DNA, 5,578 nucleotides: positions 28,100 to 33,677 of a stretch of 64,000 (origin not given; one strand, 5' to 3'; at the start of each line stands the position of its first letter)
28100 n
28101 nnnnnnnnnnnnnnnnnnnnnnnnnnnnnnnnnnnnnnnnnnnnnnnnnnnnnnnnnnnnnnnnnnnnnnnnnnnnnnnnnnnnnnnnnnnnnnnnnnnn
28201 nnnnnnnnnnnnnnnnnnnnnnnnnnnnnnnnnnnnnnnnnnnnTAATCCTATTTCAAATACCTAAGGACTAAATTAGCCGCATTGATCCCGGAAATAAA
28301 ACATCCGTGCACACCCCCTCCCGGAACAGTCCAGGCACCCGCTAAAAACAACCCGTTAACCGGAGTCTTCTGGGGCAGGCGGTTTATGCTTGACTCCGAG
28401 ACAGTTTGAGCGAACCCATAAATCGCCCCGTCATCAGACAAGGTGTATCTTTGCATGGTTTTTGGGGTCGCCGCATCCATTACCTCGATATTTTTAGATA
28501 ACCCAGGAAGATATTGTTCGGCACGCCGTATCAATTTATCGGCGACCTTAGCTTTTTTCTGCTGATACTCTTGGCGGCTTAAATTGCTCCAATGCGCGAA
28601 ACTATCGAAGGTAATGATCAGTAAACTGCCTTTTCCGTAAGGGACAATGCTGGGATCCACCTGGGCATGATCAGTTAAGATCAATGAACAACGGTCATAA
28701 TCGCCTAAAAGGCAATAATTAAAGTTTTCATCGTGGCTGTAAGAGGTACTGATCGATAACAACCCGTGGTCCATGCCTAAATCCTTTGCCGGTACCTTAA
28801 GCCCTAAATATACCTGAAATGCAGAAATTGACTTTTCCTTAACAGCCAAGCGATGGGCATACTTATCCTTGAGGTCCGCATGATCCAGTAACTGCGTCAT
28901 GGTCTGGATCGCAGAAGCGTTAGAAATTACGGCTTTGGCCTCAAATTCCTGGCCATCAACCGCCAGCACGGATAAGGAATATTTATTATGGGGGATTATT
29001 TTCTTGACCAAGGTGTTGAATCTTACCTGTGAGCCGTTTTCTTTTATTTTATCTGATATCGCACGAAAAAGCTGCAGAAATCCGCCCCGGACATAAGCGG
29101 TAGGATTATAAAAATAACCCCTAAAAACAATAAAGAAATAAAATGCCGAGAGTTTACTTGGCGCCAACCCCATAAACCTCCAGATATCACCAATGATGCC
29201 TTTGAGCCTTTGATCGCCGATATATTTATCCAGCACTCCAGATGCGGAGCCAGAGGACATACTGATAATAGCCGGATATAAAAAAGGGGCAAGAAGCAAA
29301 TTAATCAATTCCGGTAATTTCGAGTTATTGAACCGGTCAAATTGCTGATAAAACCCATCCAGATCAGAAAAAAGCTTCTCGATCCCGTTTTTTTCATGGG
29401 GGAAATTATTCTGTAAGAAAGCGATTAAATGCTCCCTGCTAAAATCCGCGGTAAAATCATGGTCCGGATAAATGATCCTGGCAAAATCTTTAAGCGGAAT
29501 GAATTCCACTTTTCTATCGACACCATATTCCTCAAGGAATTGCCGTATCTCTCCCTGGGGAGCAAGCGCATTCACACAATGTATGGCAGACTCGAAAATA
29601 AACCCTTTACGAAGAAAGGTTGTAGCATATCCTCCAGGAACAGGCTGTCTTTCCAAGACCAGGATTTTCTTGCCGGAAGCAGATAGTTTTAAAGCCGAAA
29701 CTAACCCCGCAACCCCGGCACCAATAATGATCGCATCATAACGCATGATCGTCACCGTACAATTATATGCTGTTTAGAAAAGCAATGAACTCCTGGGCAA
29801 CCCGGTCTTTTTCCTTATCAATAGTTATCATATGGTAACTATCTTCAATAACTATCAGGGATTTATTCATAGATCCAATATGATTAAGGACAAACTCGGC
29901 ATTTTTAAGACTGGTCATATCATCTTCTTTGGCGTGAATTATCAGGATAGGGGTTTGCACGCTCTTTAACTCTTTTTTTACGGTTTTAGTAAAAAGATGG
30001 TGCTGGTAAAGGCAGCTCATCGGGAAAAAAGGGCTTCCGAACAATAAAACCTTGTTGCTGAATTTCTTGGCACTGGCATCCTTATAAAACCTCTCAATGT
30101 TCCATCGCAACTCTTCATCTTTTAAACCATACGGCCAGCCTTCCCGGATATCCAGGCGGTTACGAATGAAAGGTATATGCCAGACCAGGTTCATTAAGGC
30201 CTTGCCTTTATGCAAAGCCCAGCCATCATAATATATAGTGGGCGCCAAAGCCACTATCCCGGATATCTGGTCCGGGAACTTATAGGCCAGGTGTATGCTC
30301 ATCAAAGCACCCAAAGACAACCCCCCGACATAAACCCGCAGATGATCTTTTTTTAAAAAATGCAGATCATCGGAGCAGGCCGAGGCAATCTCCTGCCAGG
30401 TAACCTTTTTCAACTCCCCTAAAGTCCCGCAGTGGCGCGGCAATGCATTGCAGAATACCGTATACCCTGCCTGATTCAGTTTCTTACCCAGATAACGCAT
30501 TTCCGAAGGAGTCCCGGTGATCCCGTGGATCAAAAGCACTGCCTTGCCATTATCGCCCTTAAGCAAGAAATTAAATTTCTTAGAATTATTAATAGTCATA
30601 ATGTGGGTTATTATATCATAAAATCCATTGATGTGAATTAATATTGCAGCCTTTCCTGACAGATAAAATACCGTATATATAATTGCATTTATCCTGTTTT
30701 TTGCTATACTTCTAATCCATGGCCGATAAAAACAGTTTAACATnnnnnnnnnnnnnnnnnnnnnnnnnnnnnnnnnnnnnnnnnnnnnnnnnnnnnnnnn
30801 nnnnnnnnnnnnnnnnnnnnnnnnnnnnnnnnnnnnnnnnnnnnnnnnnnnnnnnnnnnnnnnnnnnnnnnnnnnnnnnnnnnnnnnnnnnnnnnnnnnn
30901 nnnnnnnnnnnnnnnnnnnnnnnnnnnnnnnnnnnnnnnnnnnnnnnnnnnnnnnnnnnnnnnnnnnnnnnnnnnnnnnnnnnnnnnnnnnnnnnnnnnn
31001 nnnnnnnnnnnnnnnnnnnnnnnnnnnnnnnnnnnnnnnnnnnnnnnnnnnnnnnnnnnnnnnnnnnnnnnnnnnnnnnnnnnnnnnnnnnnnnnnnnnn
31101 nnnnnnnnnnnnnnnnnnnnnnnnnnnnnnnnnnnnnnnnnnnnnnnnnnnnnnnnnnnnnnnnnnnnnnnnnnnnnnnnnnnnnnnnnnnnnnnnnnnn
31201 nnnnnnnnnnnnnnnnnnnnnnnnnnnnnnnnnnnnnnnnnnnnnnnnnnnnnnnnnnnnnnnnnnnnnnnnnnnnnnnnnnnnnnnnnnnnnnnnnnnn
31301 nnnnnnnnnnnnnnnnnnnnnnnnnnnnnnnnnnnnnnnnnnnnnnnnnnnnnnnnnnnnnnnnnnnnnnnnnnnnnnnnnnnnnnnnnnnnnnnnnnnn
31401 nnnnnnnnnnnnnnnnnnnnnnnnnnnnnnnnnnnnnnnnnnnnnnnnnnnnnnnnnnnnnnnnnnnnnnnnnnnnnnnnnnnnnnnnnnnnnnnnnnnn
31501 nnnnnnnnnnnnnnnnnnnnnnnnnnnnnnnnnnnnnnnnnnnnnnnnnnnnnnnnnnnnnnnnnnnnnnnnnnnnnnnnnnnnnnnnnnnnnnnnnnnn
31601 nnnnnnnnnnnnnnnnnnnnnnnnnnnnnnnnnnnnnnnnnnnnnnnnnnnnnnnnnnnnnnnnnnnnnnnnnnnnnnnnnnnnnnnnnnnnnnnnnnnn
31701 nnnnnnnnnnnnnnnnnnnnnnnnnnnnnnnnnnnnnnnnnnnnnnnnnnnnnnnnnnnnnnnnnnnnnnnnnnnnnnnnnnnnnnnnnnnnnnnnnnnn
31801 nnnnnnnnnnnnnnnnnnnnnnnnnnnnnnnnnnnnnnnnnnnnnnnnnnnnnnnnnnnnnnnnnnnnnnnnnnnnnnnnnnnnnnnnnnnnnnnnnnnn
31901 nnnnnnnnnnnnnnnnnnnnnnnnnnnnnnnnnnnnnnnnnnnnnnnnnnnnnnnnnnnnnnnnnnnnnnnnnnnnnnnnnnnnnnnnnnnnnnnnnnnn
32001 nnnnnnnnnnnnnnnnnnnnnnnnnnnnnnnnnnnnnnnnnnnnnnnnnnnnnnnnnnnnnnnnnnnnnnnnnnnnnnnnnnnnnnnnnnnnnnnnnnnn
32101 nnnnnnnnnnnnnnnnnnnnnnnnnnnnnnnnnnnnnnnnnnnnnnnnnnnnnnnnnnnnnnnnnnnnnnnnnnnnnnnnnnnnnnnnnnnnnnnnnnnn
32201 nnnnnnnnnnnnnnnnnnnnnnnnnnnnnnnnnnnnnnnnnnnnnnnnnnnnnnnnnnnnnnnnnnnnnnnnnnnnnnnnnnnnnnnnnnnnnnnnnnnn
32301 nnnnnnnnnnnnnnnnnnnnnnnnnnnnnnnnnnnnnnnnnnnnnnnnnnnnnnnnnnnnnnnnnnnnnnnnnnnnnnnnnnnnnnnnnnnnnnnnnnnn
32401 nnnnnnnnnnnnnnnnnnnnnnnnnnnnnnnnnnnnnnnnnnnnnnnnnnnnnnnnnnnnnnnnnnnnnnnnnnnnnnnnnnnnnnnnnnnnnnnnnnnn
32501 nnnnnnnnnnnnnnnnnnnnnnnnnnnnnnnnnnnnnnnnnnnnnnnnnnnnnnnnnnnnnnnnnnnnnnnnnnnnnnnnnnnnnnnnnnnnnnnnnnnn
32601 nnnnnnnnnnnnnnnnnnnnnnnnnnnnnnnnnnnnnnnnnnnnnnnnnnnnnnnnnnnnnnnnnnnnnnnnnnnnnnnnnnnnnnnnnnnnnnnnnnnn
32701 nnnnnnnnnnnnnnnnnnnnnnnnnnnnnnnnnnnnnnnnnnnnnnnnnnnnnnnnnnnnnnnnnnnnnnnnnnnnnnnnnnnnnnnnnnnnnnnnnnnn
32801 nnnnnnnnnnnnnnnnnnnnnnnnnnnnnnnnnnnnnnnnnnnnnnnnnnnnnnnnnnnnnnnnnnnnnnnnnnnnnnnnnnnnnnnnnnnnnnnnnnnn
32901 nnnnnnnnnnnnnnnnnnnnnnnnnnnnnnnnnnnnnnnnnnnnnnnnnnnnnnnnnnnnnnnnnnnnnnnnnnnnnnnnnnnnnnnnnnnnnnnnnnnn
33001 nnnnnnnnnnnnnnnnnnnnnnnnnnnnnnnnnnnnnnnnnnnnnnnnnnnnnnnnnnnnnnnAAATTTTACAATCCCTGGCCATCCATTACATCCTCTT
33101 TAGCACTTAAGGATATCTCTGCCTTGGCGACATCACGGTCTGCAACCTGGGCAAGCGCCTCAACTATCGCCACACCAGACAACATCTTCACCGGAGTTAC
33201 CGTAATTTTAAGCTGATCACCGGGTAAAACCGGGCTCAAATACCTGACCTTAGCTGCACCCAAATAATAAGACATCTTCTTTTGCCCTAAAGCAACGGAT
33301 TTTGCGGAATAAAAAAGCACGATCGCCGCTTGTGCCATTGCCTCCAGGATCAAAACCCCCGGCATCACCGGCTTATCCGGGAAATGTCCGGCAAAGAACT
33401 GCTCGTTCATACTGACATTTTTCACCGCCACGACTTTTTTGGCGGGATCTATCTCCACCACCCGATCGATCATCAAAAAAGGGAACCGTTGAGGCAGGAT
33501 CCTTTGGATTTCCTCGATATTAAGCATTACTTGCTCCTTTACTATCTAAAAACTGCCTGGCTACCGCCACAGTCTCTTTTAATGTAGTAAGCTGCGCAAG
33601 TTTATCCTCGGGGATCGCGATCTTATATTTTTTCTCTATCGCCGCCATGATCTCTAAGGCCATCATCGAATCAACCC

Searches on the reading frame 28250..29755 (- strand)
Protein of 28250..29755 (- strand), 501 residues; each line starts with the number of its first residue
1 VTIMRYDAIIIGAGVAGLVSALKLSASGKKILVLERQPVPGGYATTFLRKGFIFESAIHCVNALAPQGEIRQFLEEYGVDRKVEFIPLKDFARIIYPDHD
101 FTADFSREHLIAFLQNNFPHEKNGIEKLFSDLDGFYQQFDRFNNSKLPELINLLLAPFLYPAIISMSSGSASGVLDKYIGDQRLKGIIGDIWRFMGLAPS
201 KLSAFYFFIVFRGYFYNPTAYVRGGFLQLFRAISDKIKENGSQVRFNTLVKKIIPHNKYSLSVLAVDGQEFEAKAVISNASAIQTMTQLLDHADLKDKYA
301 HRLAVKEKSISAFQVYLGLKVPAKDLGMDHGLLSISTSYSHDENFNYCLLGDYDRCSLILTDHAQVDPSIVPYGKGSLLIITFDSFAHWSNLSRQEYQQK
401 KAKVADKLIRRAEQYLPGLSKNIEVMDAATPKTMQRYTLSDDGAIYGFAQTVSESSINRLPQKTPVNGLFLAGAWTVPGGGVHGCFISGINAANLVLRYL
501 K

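Call 5: search_protein_families(library=pfam, proteins=[window:28250-29755:-], max_evalue=0.01)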
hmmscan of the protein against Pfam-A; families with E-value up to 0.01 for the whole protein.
window:28250-29755:- (501 aa): 12 families
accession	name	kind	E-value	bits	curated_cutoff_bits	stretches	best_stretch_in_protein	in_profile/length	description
PF01593.30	Amino_oxidase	-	5.4e-30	105.5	19.8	1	15-497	1-443/443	Flavin containing amine oxidoreductase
PF13450.12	NAD_binding_8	-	2.8e-14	53.6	21.9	1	10-76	1-67/68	NAD(P)-binding Rossmann-like domain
PF01266.30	DAO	-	9.6e-12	45.5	27.9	1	7-78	1-79/353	FAD dependent oxidoreductase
PF07992.20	Pyr_redox_2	-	1.7e-08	34.7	26.1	1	6-43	1-31/291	Pyridine nucleotide-disulphide oxidoreductase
PF00890.30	FAD_binding_2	-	5.6e-07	29.5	20.4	1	7-53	1-45/414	FAD binding domain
PF03486.20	HI0933_like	-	8.9e-06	25.8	50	1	7-40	2-35/244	HI0933-like protein Rossmann domain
PF12831.13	FAD_oxidored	-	1.5e-05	25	27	1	7-49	1-43/416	FAD dependent oxidoreductase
PF01946.23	Thi4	-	9.7e-05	22.1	26.2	1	2-45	14-58/235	Thi4 family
PF00070.33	Pyr_redox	-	0.0003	21.7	22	0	8-40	2-34/82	Pyridine nucleotide-disulphide oxidoreductase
PF01494.25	FAD_binding_3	-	0.00083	19.1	22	1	6-38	2-34/349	FAD binding domain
PF00996.24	GDI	-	0.0045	16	23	1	5-46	4-45/436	GDP dissociation inhibitor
PF13738.12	Pyr_redox_3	-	0.0063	16.2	30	1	9-38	1-31/305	Pyridine nucleotide-disulphide oxidoreductase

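Call 6: search_protein_families(library=ncbifam, proteins=[window:28250-29755:-], max_evalue=0.01)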
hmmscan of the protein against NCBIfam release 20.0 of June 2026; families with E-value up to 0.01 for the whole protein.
window:28250-29755:- (501 aa): 93 families (the best 25 are shown)
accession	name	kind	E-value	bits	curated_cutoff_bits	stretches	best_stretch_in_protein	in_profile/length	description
TIGR02734.1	crtI_fam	subfamily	7.9e-58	196.4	238.1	1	8-497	1-489/504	phytoene desaturase family protein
TIGR02730.1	carot_isom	equivalog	1.4e-55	189.1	586.9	1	6-494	1-486/493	carotenoid isomerase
TIGR02733.1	desat_CrtD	equivalog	1.1e-38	133.2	549.7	2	229-496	234-488/492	C-3',4' desaturase CrtD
NF058655.1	CrtID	equivalog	3.7e-30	105.2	640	1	9-492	2-477/478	bifunctional phytoene desaturase/3,4-desaturase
NF045689.1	BCarotKetCrtO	equivalog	1.5e-29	103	1000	2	142-498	158-537/563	beta-carotene ketolase CrtO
NF045637.1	carotdesatCrtDProt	equivalog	2.3e-29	102.3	580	1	9-497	2-483/485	1-hydroxycarotenoid 3,4-desaturase CrtD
NF042421.1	hydcarot_desat_CrtD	equivalog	9.3e-19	67.2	500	1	7-496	3-483/487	1-hydroxycarotenoid 3,4-desaturase CrtD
NF005560.0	PRK07233.1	equivalog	1.6e-17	63.5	252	2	9-86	4-79/435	hypothetical protein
TIGR03467.1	HpnE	equivalog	5.1e-16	59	283.05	1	9-83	2-76/430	hydroxysqualene dehydroxylase HpnE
NF005548.0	PRK07208.1-4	equivalog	2e-10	39.9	389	1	7-61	5-59/488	hypothetical protein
TIGR02731.1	phytoene_desat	equivalog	2.2e-08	33.3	569.4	1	9-85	3-78/453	15-cis-phytoene desaturase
NF005547.0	PRK07208.1-3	equivalog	3.3e-08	32.7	380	1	8-49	7-47/465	hypothetical protein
NF003585.0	PRK05249.1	equivalog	5.5e-08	31.9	465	1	3-46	4-47/464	Si-specific NAD(P)(+) transhydrogenase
NF005545.0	PRK07208.1-1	equivalog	9e-08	30.9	451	1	6-59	8-62/504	hypothetical protein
NF006130.0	PRK08274.1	equivalog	1.1e-07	31.1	369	1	4-38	4-38/467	FAD-dependent tricarballylate dehydrogenase TcuA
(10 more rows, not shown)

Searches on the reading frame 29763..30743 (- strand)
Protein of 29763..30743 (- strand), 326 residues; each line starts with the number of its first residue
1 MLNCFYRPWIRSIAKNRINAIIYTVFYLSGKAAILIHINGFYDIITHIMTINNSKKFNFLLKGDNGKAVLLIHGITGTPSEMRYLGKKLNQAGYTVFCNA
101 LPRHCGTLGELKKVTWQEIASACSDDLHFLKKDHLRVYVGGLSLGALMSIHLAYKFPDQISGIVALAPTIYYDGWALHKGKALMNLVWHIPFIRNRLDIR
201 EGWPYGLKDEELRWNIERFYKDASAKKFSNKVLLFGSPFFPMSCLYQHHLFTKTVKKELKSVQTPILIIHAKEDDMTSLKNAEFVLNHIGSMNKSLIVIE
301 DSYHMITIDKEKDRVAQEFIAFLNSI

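Call 5: search_protein_families(library=pfam, proteins=[window:29763-30743:-], max_evalue=0.01)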
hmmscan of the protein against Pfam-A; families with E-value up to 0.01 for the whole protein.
window:29763-30743:- (326 aa): 9 families
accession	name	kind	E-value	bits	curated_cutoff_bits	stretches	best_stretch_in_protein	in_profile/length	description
PF12146.15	Hydrolase_4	-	8.6e-21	74.8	27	1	67-311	5-239/239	Serine aminopeptidase, S33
PF00561.26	Abhydrolase_1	-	3.8e-11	43.6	25.8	1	68-310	2-244/245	alpha/beta hydrolase fold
PF12697.13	Abhydrolase_6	-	3.3e-10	41.4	26.3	1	69-317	1-216/217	Alpha/beta hydrolase family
PF02230.22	Abhydrolase_2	-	1.8e-05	25.1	23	1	136-167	106-137/217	Phospholipase/Carboxylesterase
PF01738.24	DLH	-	7.6e-05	22.8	21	0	65-164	12-125/217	Dienelactone hydrolase family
PF20408.4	Abhydrolase_11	-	0.0012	19.1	27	0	231-319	101-180/193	Alpha/beta hydrolase domain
PF12695.13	Abhydrolase_5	-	0.0013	19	27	0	77-167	10-88/164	Alpha/beta hydrolase family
PF12740.14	PETase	-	0.0018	18.2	28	0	256-323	161-229/263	PET hydrolase-like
PF00326.27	Peptidase_S9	-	0.003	17.5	22.6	0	259-324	142-207/213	Prolyl oligopeptidase family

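Call 6: search_protein_families(library=ncbifam, proteins=[window:29763-30743:-], max_evalue=0.01)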
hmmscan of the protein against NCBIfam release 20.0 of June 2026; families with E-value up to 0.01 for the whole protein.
window:29763-30743:- (326 aa): 17 families
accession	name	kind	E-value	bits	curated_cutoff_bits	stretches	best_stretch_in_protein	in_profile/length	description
NF011457.0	PRK14875.1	equivalog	1.1e-11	44.3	307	1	55-168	120-231/372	acetoin dehydrogenase dihydrolipoyllysine-residue acetyltransferase subunit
TIGR01607.1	PST-A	paralog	6.6e-08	32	218.25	1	251-323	256-330/332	Plasmodium subtelomeric family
NF051488.1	bifunc_PcaDC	exception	7.9e-08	31.8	390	1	254-323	184-250/375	bifunctional 3-oxoadipate enol-lactonase/4-carboxymuconolactone decarboxylase PcaDC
TIGR01738.1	bioH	equivalog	2.1e-07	30.8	206.95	1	65-169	3-99/245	pimeloyl-ACP methyl ester esterase BioH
NF041759.1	mac_hydro_EstT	equivalog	2.7e-06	26.8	450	0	258-308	215-263/278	macrolide hydrolase EstT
NF050089.1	i_nPHAscl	equivalog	6.5e-06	25.4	300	0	256-320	223-285/288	intracellular short-chain-length polyhydroxyalkanoate depolymerase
NF051487.1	bifunc_PcaCD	exception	7.5e-06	25.3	430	0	252-320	343-408/413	bifunctional 4-carboxymuconolactone decarboxylase/3-oxoadipate enol-lactonase PcaCD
NF050058.1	e_dPHAscl_type1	hypoth_equivalog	7.8e-06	25.6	150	1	133-168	102-137/276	extracellular catalytic domain type 1 short-chain-length polyhydroxyalkanoate depolymerase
NF041096.1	esterase_EstD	equivalog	8.9e-06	25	600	1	123-310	227-391/421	esterase EstD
TIGR03695.1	menH_SHCHC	equivalog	1.5e-05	24.6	208.55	1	67-164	3-100/252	2-succinyl-6-hydroxy-2,4-cyclohexadiene-1-carboxylate synthase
NF052610.1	macro_16_ester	equivalog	3.1e-05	23.4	420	0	255-309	215-267/281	alpha/beta fold macrolide esterase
TIGR02427.1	protocat_pcaD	equivalog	0.00082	18.8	255.85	0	255-323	185-250/251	3-oxoadipate enol-lactonase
NF005262.1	PRK06765.1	equivalog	0.0017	17.4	450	0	139-178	147-186/366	E22 family MetX-like putative esterase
NF052614.1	AB_fold_OlsI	equivalog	0.0024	17.4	385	0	253-324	187-256/272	ornithine lipid biosynthesis O-acyltransferase OlsI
NF047920.1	lactonase_UilS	equivalog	0.0058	16.4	400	0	255-306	212-263/285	UilS family quorum-quenching N-acyl-homoserine lactonase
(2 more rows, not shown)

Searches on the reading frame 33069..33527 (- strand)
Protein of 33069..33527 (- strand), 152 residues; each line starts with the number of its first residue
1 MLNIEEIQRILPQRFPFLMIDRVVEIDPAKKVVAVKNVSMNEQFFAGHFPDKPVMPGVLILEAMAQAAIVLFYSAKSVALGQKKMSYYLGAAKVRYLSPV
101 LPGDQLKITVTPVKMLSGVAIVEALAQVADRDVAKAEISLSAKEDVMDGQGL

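Call 5: search_protein_families(library=pfam, proteins=[window:33069-33527:-], max_evalue=0.01)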
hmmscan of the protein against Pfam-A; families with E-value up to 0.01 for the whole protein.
window:33069-33527:- (152 aa): 4 families
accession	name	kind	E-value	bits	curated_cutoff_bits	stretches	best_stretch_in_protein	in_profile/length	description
PF07977.19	FabA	-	8.9e-30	103.6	23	1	11-136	1-137/138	FabA-like domain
PF01575.25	MaoC_dehydratas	-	0.00018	21.5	27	1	60-118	52-107/123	MaoC like domain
PF13279.12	4HBT_2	-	0.0013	19.6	25.5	1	65-117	21-76/122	Thioesterase-like superfamily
PF22818.2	ApeI-like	-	0.0058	17.3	28.5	0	29-109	12-83/119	ApeI dehydratase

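Call 6: search_protein_families(library=ncbifam, proteins=[window:33069-33527:-], max_evalue=0.01)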
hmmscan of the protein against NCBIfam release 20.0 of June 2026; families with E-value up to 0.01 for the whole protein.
window:33069-33527:- (152 aa): 6 families
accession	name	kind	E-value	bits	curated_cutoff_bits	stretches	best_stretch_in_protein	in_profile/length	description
TIGR01750.1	fabZ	equivalog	3.8e-48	162.9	155.15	1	2-140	1-139/141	3-hydroxyacyl-ACP dehydratase FabZ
NF000582.1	PRK00006.1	equivalog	1.9e-47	160.7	113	1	3-140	1-135/137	3-hydroxyacyl-ACP dehydratase FabZ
NF009667.0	PRK13188.1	equivalog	1.9e-43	148.8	465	1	2-139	321-456/464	bifunctional UDP-3-O-[3-hydroxymyristoyl] N-acetylglucosamine deacetylase/3-hydroxyacyl-ACP dehydratase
NF058663.1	cispen_cyc_AmcE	equivalog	4.7e-24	85.2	140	1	2-142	4-142/153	cispentacin biosynthesis cyclizing decarboxylase AmcE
NF003509.0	PRK05174.1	equivalog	1.5e-11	44.5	124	1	11-106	29-124/172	bifunctional 3-hydroxydecanoyl-ACP dehydratase/trans-2-decenoyl-ACP isomerase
TIGR01749.1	fabA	equivalog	9e-09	35.5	238.15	1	16-106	30-121/169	3-hydroxyacyl-[acyl-carrier-protein] dehydratase FabA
